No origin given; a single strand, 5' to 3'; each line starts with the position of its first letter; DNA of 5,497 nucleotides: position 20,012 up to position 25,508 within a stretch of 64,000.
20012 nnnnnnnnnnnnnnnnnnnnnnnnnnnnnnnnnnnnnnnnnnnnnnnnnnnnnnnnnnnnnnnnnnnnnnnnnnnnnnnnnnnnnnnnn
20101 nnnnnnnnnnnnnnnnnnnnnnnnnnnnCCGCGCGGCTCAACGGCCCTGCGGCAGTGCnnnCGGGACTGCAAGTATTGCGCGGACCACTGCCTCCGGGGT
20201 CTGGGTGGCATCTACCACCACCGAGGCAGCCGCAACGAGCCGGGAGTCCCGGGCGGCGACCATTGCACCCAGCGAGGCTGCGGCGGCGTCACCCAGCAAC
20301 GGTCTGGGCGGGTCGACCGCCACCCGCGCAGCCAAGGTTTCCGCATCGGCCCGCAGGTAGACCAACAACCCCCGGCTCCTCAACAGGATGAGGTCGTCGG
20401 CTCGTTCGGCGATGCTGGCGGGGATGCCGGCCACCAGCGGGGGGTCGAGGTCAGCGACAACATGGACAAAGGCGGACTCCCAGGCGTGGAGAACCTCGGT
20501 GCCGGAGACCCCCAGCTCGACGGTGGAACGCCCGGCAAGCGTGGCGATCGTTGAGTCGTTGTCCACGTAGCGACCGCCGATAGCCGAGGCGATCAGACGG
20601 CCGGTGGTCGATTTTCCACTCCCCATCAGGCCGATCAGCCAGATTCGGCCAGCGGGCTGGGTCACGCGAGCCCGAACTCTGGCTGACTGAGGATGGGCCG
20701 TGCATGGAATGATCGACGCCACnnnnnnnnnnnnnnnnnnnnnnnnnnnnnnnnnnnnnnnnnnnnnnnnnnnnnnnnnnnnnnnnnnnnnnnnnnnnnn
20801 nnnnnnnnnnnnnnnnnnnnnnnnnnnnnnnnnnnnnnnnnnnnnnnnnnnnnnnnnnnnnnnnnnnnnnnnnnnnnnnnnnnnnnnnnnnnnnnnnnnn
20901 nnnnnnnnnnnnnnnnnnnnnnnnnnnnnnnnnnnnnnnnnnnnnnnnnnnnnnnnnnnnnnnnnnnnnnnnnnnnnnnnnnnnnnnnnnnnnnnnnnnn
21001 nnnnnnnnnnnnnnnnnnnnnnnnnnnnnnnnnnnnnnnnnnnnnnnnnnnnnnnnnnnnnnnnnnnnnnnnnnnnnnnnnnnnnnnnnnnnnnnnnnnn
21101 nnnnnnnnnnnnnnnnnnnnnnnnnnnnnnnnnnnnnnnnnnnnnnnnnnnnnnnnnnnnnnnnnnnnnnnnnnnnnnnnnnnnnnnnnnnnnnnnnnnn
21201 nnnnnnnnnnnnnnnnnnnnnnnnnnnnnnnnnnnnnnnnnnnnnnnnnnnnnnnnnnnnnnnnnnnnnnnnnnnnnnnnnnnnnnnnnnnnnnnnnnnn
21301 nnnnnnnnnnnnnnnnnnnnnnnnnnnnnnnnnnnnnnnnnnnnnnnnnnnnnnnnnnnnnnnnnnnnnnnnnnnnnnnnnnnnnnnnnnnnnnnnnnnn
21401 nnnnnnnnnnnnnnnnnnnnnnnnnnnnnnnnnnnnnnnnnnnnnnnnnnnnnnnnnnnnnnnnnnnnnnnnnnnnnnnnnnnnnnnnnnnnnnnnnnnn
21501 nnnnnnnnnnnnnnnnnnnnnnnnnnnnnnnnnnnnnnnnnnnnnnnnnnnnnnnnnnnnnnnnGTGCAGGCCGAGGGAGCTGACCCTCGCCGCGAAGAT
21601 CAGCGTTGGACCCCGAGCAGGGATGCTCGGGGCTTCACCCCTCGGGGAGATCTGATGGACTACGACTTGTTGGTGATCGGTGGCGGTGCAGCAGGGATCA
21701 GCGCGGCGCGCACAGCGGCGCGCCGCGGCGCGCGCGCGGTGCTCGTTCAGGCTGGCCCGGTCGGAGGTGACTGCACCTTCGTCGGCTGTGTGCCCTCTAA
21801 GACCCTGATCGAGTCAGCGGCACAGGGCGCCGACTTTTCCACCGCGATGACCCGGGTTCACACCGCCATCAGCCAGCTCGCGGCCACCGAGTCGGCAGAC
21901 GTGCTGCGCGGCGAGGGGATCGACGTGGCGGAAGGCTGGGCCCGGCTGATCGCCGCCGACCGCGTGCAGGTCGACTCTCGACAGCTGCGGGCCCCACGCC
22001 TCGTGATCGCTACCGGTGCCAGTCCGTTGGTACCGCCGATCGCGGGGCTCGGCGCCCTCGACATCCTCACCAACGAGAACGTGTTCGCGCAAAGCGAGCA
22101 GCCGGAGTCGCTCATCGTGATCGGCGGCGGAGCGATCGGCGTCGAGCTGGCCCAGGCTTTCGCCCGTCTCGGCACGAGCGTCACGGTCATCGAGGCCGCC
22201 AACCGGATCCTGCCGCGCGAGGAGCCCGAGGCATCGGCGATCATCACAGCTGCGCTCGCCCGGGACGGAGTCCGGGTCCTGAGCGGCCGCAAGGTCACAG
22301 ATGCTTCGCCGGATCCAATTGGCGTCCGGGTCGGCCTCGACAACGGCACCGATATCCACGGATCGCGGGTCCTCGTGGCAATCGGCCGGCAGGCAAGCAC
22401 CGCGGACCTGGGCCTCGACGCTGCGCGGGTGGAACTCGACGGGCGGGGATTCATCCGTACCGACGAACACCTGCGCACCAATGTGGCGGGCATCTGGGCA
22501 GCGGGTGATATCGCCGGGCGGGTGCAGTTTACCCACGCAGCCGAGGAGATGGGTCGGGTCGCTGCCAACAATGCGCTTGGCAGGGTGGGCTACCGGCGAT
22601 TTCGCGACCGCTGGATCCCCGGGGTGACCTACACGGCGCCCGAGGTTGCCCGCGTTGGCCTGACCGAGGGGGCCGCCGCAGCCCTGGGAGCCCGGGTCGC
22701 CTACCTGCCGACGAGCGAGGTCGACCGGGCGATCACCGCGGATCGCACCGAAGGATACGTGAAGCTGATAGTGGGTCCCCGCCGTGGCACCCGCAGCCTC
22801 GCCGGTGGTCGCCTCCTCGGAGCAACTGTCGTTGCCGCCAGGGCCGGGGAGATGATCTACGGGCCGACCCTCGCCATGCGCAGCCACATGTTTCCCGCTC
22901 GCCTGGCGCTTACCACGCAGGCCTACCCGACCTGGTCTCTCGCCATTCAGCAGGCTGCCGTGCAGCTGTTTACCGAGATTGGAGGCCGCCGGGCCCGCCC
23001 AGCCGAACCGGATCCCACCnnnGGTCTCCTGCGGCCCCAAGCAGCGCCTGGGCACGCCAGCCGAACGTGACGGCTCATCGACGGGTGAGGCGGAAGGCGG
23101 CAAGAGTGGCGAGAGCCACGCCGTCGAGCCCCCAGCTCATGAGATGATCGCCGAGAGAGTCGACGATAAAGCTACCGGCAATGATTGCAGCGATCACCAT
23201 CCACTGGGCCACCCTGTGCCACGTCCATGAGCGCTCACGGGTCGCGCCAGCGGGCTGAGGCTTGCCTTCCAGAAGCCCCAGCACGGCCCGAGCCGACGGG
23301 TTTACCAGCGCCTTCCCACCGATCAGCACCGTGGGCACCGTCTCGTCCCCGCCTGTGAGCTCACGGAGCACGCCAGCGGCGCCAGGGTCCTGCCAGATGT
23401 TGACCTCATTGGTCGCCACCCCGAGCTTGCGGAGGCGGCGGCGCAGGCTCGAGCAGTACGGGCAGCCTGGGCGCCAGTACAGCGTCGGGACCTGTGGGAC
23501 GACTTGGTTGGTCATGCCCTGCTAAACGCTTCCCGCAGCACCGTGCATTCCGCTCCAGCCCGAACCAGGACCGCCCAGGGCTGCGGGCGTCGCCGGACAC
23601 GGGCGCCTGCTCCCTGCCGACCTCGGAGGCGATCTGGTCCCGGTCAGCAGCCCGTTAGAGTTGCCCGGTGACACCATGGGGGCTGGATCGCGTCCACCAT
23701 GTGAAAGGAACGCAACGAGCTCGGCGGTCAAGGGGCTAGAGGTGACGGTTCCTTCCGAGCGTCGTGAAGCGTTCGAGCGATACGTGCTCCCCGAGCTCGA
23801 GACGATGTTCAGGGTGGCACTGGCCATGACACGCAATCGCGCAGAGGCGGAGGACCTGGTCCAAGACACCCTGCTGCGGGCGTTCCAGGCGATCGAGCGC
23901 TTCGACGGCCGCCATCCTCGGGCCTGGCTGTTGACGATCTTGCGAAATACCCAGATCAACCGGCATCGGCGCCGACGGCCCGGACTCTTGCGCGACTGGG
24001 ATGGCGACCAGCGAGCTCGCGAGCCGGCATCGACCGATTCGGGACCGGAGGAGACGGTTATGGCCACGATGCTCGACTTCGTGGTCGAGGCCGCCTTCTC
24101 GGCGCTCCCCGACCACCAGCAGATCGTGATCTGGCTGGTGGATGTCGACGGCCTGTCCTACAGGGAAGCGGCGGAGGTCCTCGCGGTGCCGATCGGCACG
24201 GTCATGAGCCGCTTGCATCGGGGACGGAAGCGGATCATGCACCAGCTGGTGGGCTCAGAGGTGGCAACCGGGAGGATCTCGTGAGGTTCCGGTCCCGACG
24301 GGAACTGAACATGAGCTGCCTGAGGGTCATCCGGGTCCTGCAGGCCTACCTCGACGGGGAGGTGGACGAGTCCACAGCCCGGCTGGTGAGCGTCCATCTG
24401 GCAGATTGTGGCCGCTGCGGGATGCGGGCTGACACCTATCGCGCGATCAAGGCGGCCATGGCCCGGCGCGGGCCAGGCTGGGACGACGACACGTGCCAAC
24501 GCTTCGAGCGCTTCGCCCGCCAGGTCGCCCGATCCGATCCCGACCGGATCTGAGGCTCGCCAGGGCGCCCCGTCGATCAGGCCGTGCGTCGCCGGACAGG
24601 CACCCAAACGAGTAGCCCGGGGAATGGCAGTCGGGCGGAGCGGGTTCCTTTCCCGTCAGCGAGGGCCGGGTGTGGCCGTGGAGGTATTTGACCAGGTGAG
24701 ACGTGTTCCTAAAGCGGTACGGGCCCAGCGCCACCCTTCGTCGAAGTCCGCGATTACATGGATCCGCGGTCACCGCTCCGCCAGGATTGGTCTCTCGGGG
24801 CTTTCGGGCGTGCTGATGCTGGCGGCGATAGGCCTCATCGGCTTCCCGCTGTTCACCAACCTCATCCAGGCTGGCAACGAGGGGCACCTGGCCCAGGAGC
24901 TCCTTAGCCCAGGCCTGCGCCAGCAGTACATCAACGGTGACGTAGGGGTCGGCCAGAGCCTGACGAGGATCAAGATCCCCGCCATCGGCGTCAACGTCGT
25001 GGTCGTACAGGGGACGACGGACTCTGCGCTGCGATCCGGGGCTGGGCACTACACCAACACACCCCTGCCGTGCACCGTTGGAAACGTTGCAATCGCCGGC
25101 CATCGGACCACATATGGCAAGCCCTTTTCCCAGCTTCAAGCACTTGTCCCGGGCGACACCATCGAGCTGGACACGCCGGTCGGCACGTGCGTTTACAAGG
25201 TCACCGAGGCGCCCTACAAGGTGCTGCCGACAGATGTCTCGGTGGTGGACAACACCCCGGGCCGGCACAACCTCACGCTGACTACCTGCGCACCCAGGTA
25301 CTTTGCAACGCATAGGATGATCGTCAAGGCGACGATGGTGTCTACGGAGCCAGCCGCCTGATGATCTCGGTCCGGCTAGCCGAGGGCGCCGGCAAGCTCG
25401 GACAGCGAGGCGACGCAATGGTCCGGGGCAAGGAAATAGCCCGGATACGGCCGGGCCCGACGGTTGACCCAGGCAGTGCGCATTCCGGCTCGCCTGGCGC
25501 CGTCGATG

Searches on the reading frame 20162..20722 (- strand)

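Call 64: search_protein_families(library=pfam, proteins=[window:20162-20722:-], max_evalue=0.001)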
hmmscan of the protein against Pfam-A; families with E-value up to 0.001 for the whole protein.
window:20162-20722:- (187 aa): 3 families
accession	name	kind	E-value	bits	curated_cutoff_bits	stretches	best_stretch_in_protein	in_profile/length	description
PF01202.28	SKI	-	2.2e-18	67.3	22.1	1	33-185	1-156/159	Shikimate kinase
PF13671.12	AAA_33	-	0.00055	20.7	27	0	27-133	2-114/143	AAA domain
PF13238.12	AAA_18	-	0.00057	20.8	29.4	0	27-134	1-108/128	AAA domain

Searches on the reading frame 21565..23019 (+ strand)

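Call 64: search_protein_families(library=pfam, proteins=[window:21565-23019:+], max_evalue=0.001)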
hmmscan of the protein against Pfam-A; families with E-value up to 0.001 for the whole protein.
window:21565-23019:+ (485 aa): 16 families
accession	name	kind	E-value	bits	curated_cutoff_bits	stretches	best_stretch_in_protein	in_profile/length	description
PF07992.20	Pyr_redox_2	-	2.7e-69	234.2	26.1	1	33-330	1-291/291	Pyridine nucleotide-disulphide oxidoreductase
PF02852.28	Pyr_redox_dim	-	3.1e-20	72.8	25.3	1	351-464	1-109/110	Pyridine nucleotide-disulphide oxidoreductase, dimerisation domain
PF00070.33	Pyr_redox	-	3.9e-20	72.6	22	1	183-250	2-69/82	Pyridine nucleotide-disulphide oxidoreductase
PF13738.12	Pyr_redox_3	-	2.3e-14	53.8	30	1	133-314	115-305/305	Pyridine nucleotide-disulphide oxidoreductase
PF12831.13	FAD_oxidored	-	1.3e-08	35.1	27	1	34-80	1-48/416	FAD dependent oxidoreductase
PF03486.20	HI0933_like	-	2e-08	34.4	50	0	34-64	2-32/244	HI0933-like protein Rossmann domain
PF01134.28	GIDA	-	2.3e-08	34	22.1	1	34-86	1-48/391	Glucose inhibited division protein A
PF01266.30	DAO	-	1.3e-07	31.9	27.9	1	34-70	1-38/353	FAD dependent oxidoreductase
PF00890.30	FAD_binding_2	-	3.4e-07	30.2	20.4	1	34-68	1-36/414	FAD binding domain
PF13450.12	NAD_binding_8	-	7.5e-06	26.6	21.9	0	37-71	1-36/68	NAD(P)-binding Rossmann-like domain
PF05834.18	Lycopene_cycl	-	7.8e-06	25.6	23.4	0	183-215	2-36/380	Lycopene cyclase protein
PF01262.27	AlaDh_PNT_C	-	1e-05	25.5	23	0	35-59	31-55/214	Alanine dehydrogenase/PNT, C-terminal domain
PF01494.25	FAD_binding_3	-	5.4e-05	23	22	0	33-62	2-31/349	FAD binding domain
PF13434.12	Lys_Orn_oxgnase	-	0.00012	21.8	21.3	1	134-211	139-221/339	L-lysine 6-monooxygenase/L-ornithine 5-monooxygenase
PF02737.24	3HCDH_N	-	0.00031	21.1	22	0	184-227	3-46/180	3-hydroxyacyl-CoA dehydrogenase, NAD binding domain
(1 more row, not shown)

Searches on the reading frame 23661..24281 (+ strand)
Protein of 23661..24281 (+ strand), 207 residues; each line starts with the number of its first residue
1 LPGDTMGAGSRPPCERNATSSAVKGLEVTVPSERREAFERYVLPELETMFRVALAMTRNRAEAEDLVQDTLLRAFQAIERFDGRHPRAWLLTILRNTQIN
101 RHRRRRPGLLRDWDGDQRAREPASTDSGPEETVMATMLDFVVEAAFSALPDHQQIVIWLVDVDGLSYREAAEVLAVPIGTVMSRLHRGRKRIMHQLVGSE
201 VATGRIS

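Call 64: search_protein_families(library=pfam, proteins=[window:23661-24281:+], max_evalue=0.001)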
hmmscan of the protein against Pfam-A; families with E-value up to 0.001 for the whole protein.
window:23661-24281:+ (207 aa): 5 families
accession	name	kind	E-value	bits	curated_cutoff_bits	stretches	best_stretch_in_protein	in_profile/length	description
PF04542.20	Sigma70_r2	-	2.3e-18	66.2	24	1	49-106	9-69/71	Sigma-70 region 2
PF08281.18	Sigma70_r4_2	-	1e-15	57.5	25.7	1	142-192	4-54/54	Sigma-70, region 4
PF04545.22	Sigma70_r4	-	6.4e-08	32.4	24.1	1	145-192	1-48/50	Sigma-70, region 4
PF22029.2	PhyR_sigma2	-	5.4e-06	26.8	27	1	44-94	3-54/55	Sigma2 domain of PhyR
PF07638.17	Sigma70_ECF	-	4.1e-05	24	21.1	1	45-195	29-182/185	ECF sigma factor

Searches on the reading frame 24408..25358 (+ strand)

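Call 64: search_protein_families(library=pfam, proteins=[window:24408-25358:+], max_evalue=0.001)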
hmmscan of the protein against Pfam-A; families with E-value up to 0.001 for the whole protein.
window:24408-25358:+ (317 aa): 1 family
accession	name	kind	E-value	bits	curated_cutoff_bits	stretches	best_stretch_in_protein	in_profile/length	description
PF04203.18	Sortase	-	1.2e-32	112.8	26.6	1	188-311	1-125/125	Sortase domain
